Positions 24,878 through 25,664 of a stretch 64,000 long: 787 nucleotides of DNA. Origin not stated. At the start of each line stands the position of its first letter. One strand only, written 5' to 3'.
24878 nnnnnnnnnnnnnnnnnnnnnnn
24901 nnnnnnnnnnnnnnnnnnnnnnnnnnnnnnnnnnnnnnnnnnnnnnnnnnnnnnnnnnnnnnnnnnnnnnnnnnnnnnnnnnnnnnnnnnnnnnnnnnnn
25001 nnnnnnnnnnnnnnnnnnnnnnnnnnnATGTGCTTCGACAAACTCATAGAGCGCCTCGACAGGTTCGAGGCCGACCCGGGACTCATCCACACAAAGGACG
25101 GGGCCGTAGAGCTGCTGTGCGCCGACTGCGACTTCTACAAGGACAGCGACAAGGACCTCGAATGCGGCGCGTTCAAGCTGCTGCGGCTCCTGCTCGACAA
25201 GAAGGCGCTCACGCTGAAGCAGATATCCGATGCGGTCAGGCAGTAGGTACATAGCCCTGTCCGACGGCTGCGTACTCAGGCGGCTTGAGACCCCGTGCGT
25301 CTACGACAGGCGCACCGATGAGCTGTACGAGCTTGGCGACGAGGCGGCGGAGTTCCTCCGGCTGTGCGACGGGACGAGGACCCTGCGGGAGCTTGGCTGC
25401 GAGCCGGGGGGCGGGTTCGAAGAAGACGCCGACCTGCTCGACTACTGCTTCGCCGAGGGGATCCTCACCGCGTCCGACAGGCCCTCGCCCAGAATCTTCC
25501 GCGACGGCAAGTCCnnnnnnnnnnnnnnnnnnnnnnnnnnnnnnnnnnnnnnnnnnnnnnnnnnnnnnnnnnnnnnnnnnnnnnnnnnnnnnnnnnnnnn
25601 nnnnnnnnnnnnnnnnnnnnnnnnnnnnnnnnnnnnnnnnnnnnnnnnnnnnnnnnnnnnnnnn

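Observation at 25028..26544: Candidate RiPP-type pair: radical SAM/SPASM maturase with fused PqqD-like RRE and an upstream coupled 72-aa Cys-containing ORF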

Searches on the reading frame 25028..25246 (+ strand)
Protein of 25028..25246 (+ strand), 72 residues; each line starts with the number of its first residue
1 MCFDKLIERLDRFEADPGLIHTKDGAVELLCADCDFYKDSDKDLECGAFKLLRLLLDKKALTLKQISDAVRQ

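Call 4: search_protein_families(library=pfam, proteins=[window:25028-25246:+], max_evalue=1)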
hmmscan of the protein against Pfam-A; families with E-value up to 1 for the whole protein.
window:25028-25246:+ (72 aa): 0 families

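Call 5: search_protein_families(library=ncbifam, proteins=[window:25028-25246:+], max_evalue=1)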
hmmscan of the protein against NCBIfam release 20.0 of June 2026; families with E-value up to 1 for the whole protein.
window:25028-25246:+ (72 aa): 0 families

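Call 6: find_homologous_proteins(query=window:25028-25243:+, max_evalue=0.01)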
Query window:25028-25243:+ (72 aa): 32 proteins with E <= 0.01 among 33 candidates.
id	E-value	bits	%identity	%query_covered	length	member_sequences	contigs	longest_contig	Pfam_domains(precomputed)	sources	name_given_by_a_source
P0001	1.2e-38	147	97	100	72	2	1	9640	-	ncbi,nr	ncbi:MAG: hypothetical protein HZC51_12545 [Nitrospirae bacterium]|nr:hypothetical protein [Nitrospi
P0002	7.3e-32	126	81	100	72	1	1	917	-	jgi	jgi:hypothetical protein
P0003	1.4e-31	125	82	100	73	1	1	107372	-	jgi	-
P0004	2.2e-31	124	82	100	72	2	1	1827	-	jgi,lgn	-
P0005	5.8e-31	123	78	100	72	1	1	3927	-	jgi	jgi:hypothetical protein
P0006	7.9e-31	123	78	100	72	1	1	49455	-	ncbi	-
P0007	3.0e-30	121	78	100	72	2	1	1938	-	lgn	-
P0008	1.3e-28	116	71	97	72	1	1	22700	-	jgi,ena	-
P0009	4.1e-27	111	70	99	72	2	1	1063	-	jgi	jgi:hypothetical protein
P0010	8.1e-27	110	72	99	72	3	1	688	-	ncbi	-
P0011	1.2e-26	109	72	99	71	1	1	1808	-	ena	-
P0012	2.5e-26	108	70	97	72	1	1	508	-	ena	-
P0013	1.7e-25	106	80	83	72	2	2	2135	-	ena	-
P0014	2.4e-25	105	73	88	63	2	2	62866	-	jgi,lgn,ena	-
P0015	9.1e-24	100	72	90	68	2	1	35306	-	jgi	jgi:hypothetical protein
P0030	2.3e-10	58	52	69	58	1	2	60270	-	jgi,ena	jgi:hypothetical protein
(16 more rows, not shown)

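Call 9: find_encoding_contigs(protein=P0003, flank=8000, max_places=3)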
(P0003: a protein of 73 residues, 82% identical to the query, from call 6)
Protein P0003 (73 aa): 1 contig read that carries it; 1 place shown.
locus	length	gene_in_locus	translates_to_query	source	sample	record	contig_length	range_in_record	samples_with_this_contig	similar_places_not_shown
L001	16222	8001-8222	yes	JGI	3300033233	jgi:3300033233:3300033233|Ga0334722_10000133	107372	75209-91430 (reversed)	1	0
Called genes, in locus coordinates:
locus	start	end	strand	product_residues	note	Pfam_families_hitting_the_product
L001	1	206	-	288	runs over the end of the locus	PF01063:Aminotran_4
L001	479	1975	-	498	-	PF04715:, PF00425:Chorismate_bind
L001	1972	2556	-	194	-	PF00156:Pribosyltran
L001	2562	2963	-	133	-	PF00072:Response_reg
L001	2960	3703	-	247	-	PF00215:OMPdecase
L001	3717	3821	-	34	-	PF02580:Tyr_Deacylase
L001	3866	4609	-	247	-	PF01171:ATP_bind_3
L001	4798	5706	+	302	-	PF00291:PALP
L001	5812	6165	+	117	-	PF03150:CCP_MauG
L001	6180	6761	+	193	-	PF02525:Flavodoxin_2, PF03358:FMN_red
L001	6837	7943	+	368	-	PF03417:AAT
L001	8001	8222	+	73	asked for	-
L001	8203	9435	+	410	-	PF04055:Radical_SAM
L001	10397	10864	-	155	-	PF00903:Glyoxalase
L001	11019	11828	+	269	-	PF02743:dCache_1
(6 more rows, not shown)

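Call 10: find_encoding_contigs(protein=P0030, flank=8000, max_places=3)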
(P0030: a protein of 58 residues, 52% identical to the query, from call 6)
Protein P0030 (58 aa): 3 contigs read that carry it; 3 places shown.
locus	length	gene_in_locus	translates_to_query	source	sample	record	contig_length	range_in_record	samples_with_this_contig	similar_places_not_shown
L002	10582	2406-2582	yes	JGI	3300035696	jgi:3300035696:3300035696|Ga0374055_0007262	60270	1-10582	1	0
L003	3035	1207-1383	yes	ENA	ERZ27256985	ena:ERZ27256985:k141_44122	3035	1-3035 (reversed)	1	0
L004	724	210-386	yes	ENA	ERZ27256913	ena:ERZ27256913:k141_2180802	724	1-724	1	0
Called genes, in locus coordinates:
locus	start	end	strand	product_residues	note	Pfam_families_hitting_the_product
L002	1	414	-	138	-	?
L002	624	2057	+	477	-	PF02629:CoA_binding, PF13380:CoA_binding_2, PF13607:Succ_CoA_lig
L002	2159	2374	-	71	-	-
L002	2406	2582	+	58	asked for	-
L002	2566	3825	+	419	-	PF04055:Radical_SAM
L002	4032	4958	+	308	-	PF02655:ATP-grasp_3 (weak)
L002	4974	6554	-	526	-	PF00890:FAD_binding_2 (weak), PF01266:DAO (weak), PF01593:Amino_oxidase, PF12831:FAD_oxidored (weak), PF13450:NAD_binding_8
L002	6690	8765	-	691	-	PF11992:TgpA_N, PF01841:Transglut_core, PF13559:DUF4129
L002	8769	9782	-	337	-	PF01882:DUF58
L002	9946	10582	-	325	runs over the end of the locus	PF20030:bpMoxR, PF00004:AAA (weak), PF07726:AAA_3, PF07728:AAA_5, PF17863:AAA_lid_2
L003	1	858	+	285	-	?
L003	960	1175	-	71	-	-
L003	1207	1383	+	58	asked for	-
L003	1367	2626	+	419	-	PF04055:Radical_SAM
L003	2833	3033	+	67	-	?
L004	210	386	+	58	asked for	-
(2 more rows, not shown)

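Call 25: search_protein_representatives(alignment_id=A1)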
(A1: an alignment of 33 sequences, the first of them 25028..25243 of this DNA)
Query: 33 sequences, 72 profile positions. Proteins with E-value up to 0.001 (for the whole library): 97; up to 1e-10: 39; up to 1e-30: 0. The best 97 are listed.
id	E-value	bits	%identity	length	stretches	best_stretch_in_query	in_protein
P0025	2.1e-27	110.7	-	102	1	5-71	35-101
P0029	1.0e-24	102.1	-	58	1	17-72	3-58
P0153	3.2e-23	97.3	-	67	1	21-72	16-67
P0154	3.9e-23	97.0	-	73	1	18-72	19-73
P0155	1.0e-22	95.6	-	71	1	14-72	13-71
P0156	5.7e-22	93.2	-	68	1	19-72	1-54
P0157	8.6e-22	92.7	-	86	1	13-72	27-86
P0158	1.2e-20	89.0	-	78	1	18-70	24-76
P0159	4.3e-19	84.0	-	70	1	20-67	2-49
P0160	3.0e-17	78.1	-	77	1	1-71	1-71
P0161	1.5e-16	75.9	-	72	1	1-71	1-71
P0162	3.4e-16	74.8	-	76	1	3-71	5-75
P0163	3.7e-16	74.6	-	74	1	1-71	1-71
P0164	3.8e-16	74.6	-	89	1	18-64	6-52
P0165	5.5e-16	74.1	-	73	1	6-70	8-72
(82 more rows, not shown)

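Call 47: predict_structure(alignment_id=A5)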
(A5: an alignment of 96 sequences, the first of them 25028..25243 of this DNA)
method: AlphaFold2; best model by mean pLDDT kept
length: 72 residues; sequences in the alignment: 96
mean_pLDDT: 92.9   pTM: 0.80
mean pLDDT of the five models: 92.9, 92.5, 92.4, 92.1, 91.6
residues with pLDDT >= 90: 58; 70-90: 13; 50-70: 1; < 50: 0
segments of 3 or more residues with pLDDT < 50: none
pLDDT, mean of each block of 10 residues (from residue 1): 93 97 95 88 86 97 96 79
secondary structure, 60 per line:
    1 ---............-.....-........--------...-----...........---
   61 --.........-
elements in order: H4-15 H17-21 H23-30 H47-57 H63-71

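Call 51: fold_search(model_id=the predicted structure, library=pdb)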
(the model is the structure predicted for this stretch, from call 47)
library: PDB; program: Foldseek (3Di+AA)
matches with E <= 10: 2; with E <= 0.001: 0
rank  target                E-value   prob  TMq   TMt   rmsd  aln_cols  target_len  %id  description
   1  2lrm_MODEL_1_A        5.7e+00  0.02  0.23  0.21   9.6        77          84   12  Assignment and structure of E coli periplasmic protein YmgD (released 2013-04-10)
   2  2gts                  9.9e+00  0.01  0.20  0.18  13.0        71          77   14  Structure of Protein of Unknown Function HP0062 from Helicobacter pylori (released 2006-05-30)

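Call 56: search_solved_structures(query=A5, max_evalue=10)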
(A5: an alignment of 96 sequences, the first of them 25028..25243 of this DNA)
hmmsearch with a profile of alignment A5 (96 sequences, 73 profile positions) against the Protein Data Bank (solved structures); distinct sequences matched with E-value up to 10: 8.
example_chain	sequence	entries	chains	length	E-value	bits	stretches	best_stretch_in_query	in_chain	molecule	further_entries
9c7z_A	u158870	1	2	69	0.75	12.7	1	53-71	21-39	HALC3_919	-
3nb6_A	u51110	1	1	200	0.76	12.7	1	52-72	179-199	Penicillin-binding protein 1A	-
2oqo_A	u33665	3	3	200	0.76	12.7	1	52-72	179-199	Penicillin-binding protein 1A (PBP-1a) (PBP1a) | Penicillin-insensitive transglycosylase | Penicillin-binding protein 1A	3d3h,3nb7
2mn4_A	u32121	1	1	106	1.3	12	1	51-71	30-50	Computational designed protein based on structure template 1cy5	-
3h31_A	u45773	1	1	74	1.3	11.9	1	15-54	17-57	High potential iron-sulfur protein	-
3s6u_A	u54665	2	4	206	1.3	11.9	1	33-71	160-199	Ac-ASP-7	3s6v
3s6s_A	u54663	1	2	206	1.3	11.9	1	33-71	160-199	Ac-ASP-7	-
23wm_A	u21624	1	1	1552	3.9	10.4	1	51-72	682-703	PP507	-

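Call 59: search_protein_families(library=pfam, proteins=[L002:4032-4958:+], max_evalue=0.01)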
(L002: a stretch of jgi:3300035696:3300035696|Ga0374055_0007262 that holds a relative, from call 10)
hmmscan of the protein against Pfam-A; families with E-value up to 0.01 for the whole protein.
L002:4032-4958:+ (308 aa): 1 family
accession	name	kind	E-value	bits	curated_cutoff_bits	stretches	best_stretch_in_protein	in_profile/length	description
PF02655.19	ATP-grasp_3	-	1.8e-06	28.6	23.2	1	98-221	2-108/160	ATP-grasp domain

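Call 71: list_cluster_members(proteins=[window:25028-25243:+, window:25230-26486:+, P0001, P0151])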
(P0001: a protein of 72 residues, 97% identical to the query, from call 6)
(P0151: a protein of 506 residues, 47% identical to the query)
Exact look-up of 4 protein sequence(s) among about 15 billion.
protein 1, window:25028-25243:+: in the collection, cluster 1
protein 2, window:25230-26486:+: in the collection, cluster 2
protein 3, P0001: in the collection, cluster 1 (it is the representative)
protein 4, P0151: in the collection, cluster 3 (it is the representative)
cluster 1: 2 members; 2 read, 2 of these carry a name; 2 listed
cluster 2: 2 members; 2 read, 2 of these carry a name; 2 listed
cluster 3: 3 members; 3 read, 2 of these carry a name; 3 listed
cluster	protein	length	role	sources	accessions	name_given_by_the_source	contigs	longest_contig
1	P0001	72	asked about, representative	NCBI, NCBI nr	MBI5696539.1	MAG: hypothetical protein HZC51_12545 [Nitrospirae bacterium] | hypothetical protein [Nitrospirota bacterium]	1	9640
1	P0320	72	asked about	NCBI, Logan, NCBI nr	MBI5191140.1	MAG: hypothetical protein HZA22_10745 [Nitrospirae bacterium] | hypothetical protein [Nitrospirota bacterium]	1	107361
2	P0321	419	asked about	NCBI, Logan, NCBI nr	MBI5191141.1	MAG: radical SAM protein [Nitrospirae bacterium] | radical SAM protein [Nitrospirota bacterium]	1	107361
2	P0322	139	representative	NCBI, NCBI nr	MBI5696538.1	MAG: hypothetical protein HZC51_12540, partial [Nitrospirae bacterium] | hypothetical protein [Nitrospirota bacterium]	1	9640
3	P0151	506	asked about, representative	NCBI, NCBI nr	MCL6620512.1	MAG: radical SAM protein [Syntrophobacterales bacterium] | radical SAM protein [Syntrophobacterales bacterium]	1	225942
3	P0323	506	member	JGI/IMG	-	radical SAM protein with 4Fe4S-binding SPASM domain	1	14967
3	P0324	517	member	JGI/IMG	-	-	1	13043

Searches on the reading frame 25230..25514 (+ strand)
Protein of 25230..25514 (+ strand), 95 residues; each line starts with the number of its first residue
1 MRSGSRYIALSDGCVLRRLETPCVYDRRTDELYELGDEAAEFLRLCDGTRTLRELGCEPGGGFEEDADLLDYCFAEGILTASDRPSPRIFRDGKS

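Call 45: search_protein_families(library=pfam, proteins=[window:25230-25514:+], max_evalue=10)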
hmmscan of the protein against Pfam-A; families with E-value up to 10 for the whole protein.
seq(95 aa): 1 family
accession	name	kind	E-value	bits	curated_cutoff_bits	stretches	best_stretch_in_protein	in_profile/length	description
PF05402.18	PqqD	-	0.071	13.9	23.4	1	25-55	5-35/67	Coenzyme PQQ synthesis protein D (PqqD)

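Call 46: search_protein_families(library=ncbifam, proteins=[window:25230-25514:+], max_evalue=10)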
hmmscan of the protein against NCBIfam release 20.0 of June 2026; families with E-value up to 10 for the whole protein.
seq(95 aa): 1 family
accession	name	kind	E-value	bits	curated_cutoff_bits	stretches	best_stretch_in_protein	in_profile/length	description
TIGR03859.1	PQQ_PqqD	equivalog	0.21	11.5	46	1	32-58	26-52/81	pyrroloquinoline quinone biosynthesis peptide chaperone PqqD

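Call 75: search_solved_structures(query=A6, max_evalue=10)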
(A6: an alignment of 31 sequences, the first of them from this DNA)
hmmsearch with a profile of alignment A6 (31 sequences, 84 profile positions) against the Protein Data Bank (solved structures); distinct sequences matched with E-value up to 10: 3.
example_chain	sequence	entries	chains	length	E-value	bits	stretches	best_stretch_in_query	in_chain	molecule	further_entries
7ue2_A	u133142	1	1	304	0.023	17.5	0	27-60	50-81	RPB_PLP3_R6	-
7b6d_B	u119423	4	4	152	0.26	14.2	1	29-65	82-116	GEO08327p1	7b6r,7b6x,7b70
5f8v_A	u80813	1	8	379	0.84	12.6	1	52-75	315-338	Aminotransferase, class V family protein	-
